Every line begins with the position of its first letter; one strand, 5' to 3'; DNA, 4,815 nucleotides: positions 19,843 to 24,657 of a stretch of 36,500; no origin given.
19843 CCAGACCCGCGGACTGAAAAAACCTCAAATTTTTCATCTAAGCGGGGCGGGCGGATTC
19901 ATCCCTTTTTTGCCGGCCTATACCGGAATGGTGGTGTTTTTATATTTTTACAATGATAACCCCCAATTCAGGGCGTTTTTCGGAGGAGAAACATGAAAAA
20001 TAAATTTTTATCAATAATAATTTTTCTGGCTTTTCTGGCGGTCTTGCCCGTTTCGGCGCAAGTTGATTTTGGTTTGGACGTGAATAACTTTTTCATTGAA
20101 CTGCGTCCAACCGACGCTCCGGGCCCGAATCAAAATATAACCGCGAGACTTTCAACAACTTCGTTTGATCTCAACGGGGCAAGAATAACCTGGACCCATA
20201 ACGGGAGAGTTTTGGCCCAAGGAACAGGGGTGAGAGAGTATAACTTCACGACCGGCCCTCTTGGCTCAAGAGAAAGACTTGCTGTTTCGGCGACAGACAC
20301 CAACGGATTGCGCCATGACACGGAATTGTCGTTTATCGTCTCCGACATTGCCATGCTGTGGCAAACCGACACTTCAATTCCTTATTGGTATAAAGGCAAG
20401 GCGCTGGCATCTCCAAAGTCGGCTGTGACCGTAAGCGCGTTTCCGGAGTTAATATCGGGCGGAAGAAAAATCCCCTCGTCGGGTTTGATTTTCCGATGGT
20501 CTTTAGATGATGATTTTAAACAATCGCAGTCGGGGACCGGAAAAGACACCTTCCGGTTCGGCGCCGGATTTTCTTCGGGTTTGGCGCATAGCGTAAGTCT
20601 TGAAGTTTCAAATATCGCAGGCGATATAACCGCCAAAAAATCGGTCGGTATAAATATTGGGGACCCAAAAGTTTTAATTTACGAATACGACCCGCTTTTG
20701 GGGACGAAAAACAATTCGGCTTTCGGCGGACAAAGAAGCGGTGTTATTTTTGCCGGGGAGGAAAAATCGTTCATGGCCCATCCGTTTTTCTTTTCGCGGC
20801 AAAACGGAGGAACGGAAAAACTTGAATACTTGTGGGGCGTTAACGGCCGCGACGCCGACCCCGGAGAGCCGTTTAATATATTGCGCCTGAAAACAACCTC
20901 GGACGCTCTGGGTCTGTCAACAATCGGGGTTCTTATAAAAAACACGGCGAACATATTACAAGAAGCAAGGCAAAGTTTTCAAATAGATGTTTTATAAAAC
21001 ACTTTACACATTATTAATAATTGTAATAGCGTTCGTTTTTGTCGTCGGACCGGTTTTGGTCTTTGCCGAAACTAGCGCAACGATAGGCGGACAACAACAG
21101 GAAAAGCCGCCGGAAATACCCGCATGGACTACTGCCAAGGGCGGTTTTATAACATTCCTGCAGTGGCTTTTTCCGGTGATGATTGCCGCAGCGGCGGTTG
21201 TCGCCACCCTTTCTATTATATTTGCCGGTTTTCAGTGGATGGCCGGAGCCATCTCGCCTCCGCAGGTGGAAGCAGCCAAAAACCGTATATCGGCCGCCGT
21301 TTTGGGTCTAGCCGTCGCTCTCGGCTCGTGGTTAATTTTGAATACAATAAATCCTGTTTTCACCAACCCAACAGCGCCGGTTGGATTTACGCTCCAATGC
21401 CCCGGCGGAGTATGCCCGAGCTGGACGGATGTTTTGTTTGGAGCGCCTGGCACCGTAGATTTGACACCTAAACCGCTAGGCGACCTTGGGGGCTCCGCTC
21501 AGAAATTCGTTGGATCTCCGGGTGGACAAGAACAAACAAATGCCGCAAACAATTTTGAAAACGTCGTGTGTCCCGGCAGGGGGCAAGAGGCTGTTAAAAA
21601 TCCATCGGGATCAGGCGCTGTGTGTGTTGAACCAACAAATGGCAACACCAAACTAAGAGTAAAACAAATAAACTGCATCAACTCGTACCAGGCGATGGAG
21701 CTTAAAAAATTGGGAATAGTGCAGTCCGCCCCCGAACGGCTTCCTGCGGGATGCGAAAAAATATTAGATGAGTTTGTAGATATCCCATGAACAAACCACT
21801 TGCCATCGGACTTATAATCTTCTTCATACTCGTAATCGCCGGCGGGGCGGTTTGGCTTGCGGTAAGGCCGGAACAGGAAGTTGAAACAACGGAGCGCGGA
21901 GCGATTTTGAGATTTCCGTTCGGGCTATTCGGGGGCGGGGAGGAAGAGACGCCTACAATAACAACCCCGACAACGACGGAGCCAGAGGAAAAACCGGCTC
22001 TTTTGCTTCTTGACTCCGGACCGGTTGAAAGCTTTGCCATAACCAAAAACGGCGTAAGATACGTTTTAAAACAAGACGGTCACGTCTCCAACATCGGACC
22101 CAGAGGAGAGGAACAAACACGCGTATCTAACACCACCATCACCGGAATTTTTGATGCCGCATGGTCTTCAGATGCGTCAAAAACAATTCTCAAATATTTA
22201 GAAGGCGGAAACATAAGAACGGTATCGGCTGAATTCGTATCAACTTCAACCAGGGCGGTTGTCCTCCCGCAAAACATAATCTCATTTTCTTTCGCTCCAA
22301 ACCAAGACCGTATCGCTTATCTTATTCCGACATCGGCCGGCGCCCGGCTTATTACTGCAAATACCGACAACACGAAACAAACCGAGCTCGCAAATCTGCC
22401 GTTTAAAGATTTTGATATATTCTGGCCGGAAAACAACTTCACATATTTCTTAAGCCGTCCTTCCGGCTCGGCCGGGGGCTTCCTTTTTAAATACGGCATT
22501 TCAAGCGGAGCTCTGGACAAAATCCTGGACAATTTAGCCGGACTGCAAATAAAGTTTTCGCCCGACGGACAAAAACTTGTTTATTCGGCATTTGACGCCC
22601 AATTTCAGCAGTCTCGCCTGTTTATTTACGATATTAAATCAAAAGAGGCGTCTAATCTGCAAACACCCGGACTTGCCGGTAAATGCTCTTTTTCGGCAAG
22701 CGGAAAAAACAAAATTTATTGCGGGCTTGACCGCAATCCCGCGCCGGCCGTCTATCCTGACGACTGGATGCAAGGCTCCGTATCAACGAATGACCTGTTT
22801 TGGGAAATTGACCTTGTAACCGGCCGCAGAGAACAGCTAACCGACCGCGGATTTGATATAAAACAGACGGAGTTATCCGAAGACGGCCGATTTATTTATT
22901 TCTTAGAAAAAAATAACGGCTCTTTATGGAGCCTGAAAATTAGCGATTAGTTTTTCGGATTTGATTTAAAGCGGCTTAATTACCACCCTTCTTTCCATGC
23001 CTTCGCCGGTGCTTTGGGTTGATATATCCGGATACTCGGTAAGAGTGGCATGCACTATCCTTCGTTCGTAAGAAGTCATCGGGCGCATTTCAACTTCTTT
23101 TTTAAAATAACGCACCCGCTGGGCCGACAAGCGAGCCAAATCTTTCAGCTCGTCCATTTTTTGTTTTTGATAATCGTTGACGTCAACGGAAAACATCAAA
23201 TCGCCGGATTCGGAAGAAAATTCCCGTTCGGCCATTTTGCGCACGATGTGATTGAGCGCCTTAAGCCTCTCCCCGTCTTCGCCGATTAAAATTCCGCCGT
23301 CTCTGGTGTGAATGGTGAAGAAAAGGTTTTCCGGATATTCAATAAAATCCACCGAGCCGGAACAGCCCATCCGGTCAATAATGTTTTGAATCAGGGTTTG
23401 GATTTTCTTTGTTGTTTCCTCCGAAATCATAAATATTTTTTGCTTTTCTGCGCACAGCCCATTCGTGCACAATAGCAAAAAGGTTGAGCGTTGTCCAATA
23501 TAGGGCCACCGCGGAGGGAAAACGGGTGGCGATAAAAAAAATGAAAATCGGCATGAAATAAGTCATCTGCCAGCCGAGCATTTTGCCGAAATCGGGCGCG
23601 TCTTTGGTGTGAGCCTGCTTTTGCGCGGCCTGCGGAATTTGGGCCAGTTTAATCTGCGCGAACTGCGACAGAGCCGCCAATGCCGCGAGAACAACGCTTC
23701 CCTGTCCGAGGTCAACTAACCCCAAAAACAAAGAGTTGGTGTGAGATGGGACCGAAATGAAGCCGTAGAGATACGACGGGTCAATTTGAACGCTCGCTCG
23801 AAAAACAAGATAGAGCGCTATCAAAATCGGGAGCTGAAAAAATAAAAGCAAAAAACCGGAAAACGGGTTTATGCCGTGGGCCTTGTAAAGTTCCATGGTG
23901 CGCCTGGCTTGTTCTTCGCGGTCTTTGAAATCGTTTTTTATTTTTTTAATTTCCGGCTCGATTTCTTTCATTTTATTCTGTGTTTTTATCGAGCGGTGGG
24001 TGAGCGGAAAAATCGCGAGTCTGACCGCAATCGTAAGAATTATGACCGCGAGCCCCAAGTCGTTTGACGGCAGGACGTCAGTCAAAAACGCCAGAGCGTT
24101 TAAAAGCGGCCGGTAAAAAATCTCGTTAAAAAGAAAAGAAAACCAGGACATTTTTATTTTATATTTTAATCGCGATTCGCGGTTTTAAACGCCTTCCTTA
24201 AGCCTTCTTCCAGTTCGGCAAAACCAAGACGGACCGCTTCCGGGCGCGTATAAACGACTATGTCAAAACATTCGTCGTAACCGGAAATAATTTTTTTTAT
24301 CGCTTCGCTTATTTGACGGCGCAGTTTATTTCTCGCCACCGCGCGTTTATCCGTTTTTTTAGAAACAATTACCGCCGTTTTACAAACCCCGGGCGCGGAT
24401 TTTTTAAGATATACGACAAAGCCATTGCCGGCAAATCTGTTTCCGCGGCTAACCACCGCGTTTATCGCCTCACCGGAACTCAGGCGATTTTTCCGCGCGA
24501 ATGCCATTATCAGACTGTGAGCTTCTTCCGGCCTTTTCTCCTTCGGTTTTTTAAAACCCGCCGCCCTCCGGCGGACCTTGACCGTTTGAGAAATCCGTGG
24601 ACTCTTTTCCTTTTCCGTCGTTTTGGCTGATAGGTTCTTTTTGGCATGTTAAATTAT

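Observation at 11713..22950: Eleven-gene VirB4/VirB6/PrgI/VirB2-type machine with no relaxase, coupling protein or VirB11 in the window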

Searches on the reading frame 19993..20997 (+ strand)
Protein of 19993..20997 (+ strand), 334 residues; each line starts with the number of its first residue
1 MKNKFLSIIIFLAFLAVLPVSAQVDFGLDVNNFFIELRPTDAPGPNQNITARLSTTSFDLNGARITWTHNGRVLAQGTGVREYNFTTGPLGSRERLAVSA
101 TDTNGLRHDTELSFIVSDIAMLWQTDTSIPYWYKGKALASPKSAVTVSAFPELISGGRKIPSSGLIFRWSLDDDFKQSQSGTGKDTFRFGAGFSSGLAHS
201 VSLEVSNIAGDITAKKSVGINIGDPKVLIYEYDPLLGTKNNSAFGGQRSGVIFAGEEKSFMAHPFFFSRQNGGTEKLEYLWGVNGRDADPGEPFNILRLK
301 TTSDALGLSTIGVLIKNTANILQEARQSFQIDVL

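Call 4: search_protein_families(library=pfam, proteins=[window:19993-20997:+], max_evalue=0.1)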
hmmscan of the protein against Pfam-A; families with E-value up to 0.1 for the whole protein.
window:19993-20997:+ (334 aa): 0 families

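Call 7: search_protein_families(library=ncbifam, proteins=[window:19993-20997:+], max_evalue=0.1)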
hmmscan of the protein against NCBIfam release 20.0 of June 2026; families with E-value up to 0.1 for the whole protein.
window:19993-20997:+ (334 aa): 0 families

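Call 36: search_solved_structures(query=A3, max_evalue=1)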
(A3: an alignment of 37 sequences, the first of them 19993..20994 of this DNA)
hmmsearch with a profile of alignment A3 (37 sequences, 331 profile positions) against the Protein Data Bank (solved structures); distinct sequences matched with E-value up to 1: 8.
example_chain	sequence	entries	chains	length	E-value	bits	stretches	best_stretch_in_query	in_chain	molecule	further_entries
3shs_A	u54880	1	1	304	0.00037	22.9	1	157-219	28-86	Hoc head outer capsid protein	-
2phz_A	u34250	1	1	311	0.056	15.7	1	152-235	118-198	Iron-uptake system-binding protein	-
5lxk_A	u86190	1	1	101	0.13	14.5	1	166-224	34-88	Decoration protein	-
2mkl_C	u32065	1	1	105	0.25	13.6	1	46-102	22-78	Novel antigen receptor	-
6s5z_A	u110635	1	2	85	0.29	13.4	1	162-208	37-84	Surface protein R28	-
1nfd_E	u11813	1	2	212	0.39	13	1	33-102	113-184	H57 FAB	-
6lir_B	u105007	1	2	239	0.43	12.8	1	63-100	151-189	TCR beta chain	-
8zvi_a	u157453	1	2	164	0.48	12.7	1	166-224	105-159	Decoration protein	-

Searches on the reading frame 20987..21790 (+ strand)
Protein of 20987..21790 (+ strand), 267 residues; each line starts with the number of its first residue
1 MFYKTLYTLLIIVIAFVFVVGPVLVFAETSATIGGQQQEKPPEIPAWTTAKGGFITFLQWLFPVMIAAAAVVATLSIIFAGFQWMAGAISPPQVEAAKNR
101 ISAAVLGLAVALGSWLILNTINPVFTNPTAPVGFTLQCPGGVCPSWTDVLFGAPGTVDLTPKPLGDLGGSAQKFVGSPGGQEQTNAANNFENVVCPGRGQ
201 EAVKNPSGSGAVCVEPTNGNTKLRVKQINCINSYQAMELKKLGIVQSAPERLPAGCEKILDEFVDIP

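Call 4: search_protein_families(library=pfam, proteins=[window:20987-21790:+], max_evalue=0.1)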
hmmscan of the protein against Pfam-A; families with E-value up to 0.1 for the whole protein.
window:20987-21790:+ (267 aa): 2 families
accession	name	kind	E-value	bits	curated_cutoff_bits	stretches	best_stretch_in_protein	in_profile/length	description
PF18895.5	T4SS_pilin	-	0.0016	18.9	26.6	1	59-121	10-71/71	Type IV secretion system pilin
PF04956.18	TrbC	-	0.035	14.7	27.9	0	52-120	35-97/98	TrbC/VIRB2 pilin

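Call 7: search_protein_families(library=ncbifam, proteins=[window:20987-21790:+], max_evalue=0.1)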
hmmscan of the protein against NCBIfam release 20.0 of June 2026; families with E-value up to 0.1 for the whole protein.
window:20987-21790:+ (267 aa): 1 family
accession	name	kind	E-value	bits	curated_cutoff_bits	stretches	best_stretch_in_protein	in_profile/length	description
NF045849.1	ICE_MMCAP2_0565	equivalog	0.0051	16.5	40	1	57-121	9-76/80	Mbov_0395 family pilin-like conjugal transfer protein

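Call 48: search_protein_families(library=pfam, alignment_id=A8, max_evalue=0.01)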
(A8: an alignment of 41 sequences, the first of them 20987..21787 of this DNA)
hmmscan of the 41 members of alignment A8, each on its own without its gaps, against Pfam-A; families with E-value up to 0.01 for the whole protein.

A. member 1, window:20987-21787:+ (267 aa): 1 family
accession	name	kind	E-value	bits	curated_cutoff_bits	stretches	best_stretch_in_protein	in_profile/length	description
PF18895.5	T4SS_pilin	-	0.0016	18.9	26.6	1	59-121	10-71/71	Type IV secretion system pilin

B. families by the number of members that match (of 41 scanned): 16 families
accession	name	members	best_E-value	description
PF18895.5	T4SS_pilin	39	5.2e-10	Type IV secretion system pilin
PF04956.18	TrbC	7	2e-05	TrbC/VIRB2 pilin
PF02322.20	Cyt_bd_oxida_II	2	0.00056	Cytochrome bd terminal oxidase subunit II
PF08291.16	Peptidase_M15_3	1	8.5e-16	Peptidase M15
PF03734.19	YkuD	1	6e-12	L,D-transpeptidase catalytic domain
PF03779.20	SPW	1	0.002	SPW repeat domain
PF13539.11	Peptidase_M15_4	1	0.0026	D-alanyl-D-alanine carboxypeptidase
PF09429.15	Wbp11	1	0.003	WW domain binding protein 11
PF05120.17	GvpG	1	0.0038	Gas vesicle protein G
PF13491.11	FtsK_4TM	1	0.004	4TM region of DNA translocase FtsK/SpoIIIE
PF03729.18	DUF308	1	0.0073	Short repeat of unknown function (DUF308)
PF20303.3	YLATT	1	0.0077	YEATS-Like-Associating Three TM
PF16535.10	T3SSipB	1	0.0084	Type III cell invasion protein SipB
PF09851.14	SHOCT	1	0.0089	Short C-terminal domain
PF06686.16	SpoIIIAC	1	0.009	Stage III sporulation protein AC/AD protein family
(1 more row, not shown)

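Call 81: search_solved_structures(query=A8, max_evalue=1)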
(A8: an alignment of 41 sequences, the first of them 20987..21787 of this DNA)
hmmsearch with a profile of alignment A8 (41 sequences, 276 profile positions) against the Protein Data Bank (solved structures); distinct sequences matched with E-value up to 1: 0.

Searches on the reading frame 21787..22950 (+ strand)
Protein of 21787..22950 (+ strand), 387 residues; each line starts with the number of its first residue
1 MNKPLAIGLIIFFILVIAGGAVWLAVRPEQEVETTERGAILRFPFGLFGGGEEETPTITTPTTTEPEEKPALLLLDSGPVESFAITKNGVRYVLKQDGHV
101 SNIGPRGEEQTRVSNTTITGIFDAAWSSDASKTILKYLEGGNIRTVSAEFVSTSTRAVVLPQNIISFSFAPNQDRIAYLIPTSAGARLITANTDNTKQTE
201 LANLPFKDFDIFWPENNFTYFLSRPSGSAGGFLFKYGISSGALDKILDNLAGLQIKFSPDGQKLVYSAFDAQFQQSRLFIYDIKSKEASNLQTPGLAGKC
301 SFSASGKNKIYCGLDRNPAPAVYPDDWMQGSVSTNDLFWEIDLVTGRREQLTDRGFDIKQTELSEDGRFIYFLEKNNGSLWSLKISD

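Call 6: search_protein_families(library=pfam, proteins=[window:21787-22950:+], max_evalue=0.01)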
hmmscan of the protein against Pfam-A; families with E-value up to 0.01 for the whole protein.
window:21787-22950:+ (387 aa): 0 families

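Call 37: search_solved_structures(query=A4, max_evalue=1)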
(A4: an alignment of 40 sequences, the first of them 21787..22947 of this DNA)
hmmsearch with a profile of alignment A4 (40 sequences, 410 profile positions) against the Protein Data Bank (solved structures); distinct sequences matched with E-value up to 1: 24.
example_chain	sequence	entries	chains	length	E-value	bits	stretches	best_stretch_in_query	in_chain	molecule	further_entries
6tji_A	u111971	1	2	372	1.4e-09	40.7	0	125-125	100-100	Cake10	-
6tjh_A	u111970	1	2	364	1.7e-09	40.4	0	102-124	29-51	Cake9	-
6tjg_A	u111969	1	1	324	2.1e-08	36.9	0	102-124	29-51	Cake8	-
4pwz_A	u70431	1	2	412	3e-08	36.3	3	186-310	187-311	Protein TolB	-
4r40_A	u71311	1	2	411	3e-08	36.3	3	186-310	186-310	Protein TolB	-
6pnv_A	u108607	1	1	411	3e-06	29.7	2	184-310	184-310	Tol-Pal system protein TolB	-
6tjf_A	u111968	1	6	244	4.2e-06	29.3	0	125-125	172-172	Cake6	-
2w8b_A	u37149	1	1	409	9.5e-06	28.1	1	184-310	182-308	PROTEIN TOLB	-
7mx5_A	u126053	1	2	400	1.3e-05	27.7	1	181-311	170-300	Tol-Pal system protein TolB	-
1crz_A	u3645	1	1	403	1.6e-05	27.4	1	184-310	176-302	TOLB PROTEIN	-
2w8b_B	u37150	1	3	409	1.7e-05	27.3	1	184-311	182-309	PROTEIN TOLB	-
2hqs_A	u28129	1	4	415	1.8e-05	27.2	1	184-310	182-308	Protein tolB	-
4jml_A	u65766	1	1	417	1.9e-05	27.1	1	185-310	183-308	Protein TolB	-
7nst_E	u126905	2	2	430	2.2e-05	26.9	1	185-310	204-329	Tol-Pal system protein TolB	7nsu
3iax_A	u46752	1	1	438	2.2e-05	26.9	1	185-310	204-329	Protein tolB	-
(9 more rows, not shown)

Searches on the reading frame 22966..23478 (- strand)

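Call 17: search_protein_families(library=pfam, proteins=[window:22966-23478:-], max_evalue=0.01)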
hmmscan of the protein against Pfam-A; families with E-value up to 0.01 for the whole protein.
window:22966-23478:- (170 aa): 3 families
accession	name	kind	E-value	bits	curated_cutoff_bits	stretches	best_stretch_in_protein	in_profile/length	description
PF01424.28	R3H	-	3.4e-16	59.5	26.8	1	110-169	2-60/60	R3H domain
PF13083.13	KH_KhpA-B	-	2.8e-05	24.4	32.1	1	25-86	3-65/73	KhpA/KhpB, KH domain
PF07650.23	KH_2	-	0.0001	22.5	22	1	40-85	15-60/78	KH domain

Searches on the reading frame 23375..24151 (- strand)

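Call 17: search_protein_families(library=pfam, proteins=[window:23375-24151:-], max_evalue=0.01)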
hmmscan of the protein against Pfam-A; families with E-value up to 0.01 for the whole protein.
window:23375-24151:- (258 aa): 1 family
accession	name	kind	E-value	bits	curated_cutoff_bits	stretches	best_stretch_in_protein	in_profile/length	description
PF02096.25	60KD_IMP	-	1.3e-45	155.7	35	1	33-235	2-163/163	60Kd inner membrane protein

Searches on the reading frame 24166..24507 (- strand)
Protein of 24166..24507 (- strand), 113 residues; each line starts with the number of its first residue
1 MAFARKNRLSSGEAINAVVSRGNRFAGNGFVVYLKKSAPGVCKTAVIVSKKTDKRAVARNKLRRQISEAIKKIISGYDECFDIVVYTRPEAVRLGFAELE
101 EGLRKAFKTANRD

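Call 17: search_protein_families(library=pfam, proteins=[window:24166-24507:-], max_evalue=0.01)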
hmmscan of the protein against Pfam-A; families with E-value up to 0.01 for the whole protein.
window:24166-24507:- (113 aa): 1 family
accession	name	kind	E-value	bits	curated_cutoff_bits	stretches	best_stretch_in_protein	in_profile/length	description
PF00825.24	Ribonuclease_P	-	4.2e-22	78.7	22.3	1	3-110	1-108/109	Ribonuclease P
